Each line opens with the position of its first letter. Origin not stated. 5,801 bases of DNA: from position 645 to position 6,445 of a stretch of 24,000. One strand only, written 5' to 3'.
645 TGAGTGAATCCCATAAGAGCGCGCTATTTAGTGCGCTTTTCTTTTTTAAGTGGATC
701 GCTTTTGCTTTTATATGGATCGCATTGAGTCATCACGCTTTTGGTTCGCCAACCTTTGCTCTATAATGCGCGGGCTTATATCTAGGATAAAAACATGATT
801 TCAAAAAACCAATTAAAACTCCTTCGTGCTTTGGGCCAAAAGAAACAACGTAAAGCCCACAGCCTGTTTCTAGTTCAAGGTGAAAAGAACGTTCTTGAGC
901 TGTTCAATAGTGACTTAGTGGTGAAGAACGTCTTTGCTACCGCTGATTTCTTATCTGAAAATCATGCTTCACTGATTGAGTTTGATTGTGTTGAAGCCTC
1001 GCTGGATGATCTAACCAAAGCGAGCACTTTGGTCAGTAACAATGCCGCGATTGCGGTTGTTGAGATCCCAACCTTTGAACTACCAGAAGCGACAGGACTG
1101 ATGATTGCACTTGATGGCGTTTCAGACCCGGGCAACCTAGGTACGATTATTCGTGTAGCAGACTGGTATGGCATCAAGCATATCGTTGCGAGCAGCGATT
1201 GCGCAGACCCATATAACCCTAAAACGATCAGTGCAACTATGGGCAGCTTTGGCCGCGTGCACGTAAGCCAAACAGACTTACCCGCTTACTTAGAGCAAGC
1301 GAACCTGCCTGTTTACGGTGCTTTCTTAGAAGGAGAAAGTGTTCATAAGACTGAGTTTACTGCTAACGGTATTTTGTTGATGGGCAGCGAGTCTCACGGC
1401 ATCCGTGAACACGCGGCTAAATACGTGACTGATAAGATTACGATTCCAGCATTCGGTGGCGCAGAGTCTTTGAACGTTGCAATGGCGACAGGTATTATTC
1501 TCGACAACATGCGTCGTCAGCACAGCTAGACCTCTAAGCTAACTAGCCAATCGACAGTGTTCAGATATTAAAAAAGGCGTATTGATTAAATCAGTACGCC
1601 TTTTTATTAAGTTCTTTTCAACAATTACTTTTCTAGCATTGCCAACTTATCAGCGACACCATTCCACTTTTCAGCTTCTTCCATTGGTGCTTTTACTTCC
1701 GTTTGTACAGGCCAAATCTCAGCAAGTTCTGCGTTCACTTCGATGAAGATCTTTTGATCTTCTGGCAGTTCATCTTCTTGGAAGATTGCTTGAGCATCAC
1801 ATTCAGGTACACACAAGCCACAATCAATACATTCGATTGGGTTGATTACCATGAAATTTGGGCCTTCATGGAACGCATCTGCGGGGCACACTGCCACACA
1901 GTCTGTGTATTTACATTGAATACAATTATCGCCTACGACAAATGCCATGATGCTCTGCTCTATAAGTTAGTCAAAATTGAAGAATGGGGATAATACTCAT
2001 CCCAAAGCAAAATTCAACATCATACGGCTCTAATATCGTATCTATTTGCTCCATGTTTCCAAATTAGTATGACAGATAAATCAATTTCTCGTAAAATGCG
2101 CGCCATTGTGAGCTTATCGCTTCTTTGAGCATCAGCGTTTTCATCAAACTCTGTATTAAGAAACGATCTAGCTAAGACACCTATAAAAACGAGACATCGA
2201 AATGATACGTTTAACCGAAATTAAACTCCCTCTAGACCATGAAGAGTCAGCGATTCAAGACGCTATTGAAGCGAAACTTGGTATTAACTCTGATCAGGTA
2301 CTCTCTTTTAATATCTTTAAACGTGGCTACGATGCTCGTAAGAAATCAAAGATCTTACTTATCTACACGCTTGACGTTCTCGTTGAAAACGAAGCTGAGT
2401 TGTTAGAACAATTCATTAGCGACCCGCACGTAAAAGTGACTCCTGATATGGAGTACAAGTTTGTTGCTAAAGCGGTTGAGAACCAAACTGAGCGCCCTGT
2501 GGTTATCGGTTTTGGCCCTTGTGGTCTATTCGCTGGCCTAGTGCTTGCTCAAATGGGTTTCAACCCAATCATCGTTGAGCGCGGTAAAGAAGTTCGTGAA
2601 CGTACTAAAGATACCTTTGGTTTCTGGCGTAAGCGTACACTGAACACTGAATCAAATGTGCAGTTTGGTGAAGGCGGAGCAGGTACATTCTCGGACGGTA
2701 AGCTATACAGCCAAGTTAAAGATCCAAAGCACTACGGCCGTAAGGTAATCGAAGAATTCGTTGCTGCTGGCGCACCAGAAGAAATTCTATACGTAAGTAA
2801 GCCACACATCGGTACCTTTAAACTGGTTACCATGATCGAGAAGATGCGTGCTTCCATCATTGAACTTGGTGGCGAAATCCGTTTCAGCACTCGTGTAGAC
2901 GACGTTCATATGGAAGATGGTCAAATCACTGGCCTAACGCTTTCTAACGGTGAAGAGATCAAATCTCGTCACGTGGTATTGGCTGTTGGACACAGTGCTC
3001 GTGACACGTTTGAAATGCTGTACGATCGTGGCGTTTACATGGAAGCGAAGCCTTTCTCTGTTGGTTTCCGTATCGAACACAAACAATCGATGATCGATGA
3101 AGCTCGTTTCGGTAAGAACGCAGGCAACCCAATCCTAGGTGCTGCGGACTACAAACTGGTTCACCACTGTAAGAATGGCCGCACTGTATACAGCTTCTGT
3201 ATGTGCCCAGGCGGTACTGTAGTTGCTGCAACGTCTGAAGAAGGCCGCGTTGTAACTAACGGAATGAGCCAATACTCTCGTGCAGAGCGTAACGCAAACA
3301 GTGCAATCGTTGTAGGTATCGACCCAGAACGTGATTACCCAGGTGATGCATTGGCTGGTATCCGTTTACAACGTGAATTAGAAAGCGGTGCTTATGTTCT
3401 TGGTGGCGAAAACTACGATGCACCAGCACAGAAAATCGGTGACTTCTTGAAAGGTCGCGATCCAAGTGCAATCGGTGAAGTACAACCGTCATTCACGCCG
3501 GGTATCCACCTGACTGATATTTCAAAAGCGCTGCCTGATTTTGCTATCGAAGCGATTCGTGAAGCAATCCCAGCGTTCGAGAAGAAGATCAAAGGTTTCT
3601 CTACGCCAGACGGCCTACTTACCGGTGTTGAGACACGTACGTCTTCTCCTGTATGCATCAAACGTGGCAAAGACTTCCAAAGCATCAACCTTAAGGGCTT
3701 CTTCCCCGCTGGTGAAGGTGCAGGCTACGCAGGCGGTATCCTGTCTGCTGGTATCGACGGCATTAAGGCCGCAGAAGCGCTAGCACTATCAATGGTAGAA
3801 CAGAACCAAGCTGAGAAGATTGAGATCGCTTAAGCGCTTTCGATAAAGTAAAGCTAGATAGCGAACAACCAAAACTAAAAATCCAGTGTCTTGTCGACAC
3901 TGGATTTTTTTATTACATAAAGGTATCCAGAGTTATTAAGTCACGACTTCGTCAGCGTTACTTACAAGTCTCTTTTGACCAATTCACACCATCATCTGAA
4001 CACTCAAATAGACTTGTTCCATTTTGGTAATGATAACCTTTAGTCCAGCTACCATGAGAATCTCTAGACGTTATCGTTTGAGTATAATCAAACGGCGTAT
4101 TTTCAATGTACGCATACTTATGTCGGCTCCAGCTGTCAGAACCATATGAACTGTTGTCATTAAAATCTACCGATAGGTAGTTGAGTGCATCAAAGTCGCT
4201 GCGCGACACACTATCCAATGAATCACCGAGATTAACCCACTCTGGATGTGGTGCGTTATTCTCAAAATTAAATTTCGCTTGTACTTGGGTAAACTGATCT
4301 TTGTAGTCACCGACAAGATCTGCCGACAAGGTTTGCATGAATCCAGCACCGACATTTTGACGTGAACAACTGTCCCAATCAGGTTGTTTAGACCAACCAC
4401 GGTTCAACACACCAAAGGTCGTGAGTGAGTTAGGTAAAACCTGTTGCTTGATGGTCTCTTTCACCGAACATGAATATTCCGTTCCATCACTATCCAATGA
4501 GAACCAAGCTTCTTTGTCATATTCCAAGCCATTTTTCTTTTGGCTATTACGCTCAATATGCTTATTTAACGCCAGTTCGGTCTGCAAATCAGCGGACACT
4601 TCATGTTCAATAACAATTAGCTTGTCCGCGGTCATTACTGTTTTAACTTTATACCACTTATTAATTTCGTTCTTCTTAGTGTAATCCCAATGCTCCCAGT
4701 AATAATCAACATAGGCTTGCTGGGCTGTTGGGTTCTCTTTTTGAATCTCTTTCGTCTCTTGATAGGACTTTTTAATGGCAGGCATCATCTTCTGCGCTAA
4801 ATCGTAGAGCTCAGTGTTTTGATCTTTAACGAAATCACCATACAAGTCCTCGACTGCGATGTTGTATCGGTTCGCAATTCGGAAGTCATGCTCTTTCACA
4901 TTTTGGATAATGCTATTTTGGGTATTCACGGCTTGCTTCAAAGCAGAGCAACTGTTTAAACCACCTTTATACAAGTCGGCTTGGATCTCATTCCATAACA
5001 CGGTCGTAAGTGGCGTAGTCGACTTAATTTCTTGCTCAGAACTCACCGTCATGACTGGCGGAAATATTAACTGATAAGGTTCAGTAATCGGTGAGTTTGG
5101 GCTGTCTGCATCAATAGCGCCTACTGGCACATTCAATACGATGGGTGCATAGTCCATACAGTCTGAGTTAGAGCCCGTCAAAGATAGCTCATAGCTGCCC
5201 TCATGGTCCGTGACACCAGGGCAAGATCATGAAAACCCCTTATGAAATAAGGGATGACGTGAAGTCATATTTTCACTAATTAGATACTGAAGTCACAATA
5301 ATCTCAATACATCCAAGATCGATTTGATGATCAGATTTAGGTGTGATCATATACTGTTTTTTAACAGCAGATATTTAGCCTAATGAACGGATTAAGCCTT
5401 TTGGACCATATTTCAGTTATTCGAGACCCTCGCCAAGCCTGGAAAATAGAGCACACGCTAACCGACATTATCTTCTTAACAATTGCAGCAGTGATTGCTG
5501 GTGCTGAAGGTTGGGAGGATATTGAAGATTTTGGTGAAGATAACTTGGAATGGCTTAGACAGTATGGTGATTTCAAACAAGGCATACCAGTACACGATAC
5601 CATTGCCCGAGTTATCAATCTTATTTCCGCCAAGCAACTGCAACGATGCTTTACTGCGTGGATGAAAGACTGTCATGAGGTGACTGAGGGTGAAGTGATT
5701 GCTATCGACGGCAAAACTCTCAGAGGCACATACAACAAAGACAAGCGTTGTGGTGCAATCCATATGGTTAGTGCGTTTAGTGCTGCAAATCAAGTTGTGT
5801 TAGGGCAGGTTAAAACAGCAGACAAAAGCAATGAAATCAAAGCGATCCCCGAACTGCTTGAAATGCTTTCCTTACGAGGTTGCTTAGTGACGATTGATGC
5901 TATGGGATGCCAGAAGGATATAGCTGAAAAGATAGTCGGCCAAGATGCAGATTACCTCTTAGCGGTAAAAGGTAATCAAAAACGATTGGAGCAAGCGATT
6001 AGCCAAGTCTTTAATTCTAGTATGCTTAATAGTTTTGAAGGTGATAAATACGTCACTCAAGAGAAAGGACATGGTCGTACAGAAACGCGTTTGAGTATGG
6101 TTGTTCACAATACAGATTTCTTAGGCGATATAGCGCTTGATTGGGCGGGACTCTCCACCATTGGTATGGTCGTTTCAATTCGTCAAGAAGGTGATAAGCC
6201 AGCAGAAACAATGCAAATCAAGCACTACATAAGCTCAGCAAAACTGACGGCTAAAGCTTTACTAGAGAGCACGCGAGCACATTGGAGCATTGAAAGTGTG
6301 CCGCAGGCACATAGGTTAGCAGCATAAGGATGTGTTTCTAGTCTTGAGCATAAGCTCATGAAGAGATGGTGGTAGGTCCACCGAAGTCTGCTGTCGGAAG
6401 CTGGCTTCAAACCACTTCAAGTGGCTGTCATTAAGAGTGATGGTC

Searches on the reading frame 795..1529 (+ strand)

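Call 76: search_protein_families(library=ncbifam, proteins=[window:795-1529:+], max_evalue=0.00001)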
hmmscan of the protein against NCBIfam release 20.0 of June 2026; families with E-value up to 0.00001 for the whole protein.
window:795-1529:+ (244 aa): 5 families
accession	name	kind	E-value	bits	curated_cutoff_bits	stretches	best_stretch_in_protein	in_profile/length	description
TIGR00186.1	rRNA_methyl_3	equivalog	1.9e-23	83.2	160.15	1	100-242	92-239/240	23S rRNA (guanosine(2251)-2'-O)-methyltransferase RlmB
NF008386.0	PRK11181.1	equivalog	4.2e-17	62.2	366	1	99-243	93-242/244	23S rRNA (guanosine(2251)-2'-O)-methyltransferase RlmB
NF008295.0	PRK11081.1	equivalog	1.9e-13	50.5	227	1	101-243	19-165/230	tRNA (guanosine(18)-2'-O)-methyltransferase TrmH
NF008117.0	PRK10864.1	equivalog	3.6e-13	49.4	267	1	102-243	197-342/344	tRNA/rRNA methyltransferase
NF000477.1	NshR_TsnR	equivalog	4.2e-10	39.5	425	1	95-239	110-260/266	NshR/TsnR family 23S rRNA methyltransferase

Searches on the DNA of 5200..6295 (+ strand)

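Call 9: search_dna_similar(query=window:5200-6295:+, collection=plasmids, mode=near, max_rows=20)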
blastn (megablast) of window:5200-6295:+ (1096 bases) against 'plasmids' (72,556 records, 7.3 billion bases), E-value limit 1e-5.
Records with a match: 1; places in all: 1; records where one place covers at least 80% of the query: 1.
Best place of each record, by identity: 90-95% 1.
By first word of the organism name: Proteus 1.
By predicted mobility (MOB-suite, as given by PLSDB): non-mobilizable 1.
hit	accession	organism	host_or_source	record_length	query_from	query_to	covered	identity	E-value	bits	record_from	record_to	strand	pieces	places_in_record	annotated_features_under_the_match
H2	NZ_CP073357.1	Proteus terrae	chicken,feces,feces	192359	18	1096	98%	94.5%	0e+0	1666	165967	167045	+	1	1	none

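Call 10: get_annotated_region(hit=H2, flank=3000)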
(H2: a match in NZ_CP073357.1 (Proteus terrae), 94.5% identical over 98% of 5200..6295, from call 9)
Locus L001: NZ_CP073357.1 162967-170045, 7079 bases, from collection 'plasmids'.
description: Proteus terrae subsp. cibarius strain SDQ8C180-2T plasmid pSDQ8C180-1, complete sequence
organism: Proteus terrae (NCBI taxid 626774)
taxonomy: Bacteria; Pseudomonadota; Gammaproteobacteria; Enterobacterales; Morganellaceae; Proteus; Proteus terrae
host: -; source: chicken,feces,feces; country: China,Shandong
typing (MOB-suite, as given by PLSDB): non-mobilizable
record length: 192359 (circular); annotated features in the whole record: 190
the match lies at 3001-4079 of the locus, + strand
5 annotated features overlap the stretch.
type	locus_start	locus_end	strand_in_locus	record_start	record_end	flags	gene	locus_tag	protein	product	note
CDS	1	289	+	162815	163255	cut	-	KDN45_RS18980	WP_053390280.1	phosphotyrosine protein phosphatase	-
CDS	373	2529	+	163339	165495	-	-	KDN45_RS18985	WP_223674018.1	polysaccharide biosynthesis tyrosine autokinase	GO:0045226 - extracellular polysaccharide biosynthetic process [Evidence IEA]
CDS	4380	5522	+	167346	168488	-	-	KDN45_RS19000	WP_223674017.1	hypothetical protein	-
CDS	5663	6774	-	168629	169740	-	-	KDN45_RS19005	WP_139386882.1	IS3 family transposase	-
CDS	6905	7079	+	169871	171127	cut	-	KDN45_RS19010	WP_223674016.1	hypothetical protein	-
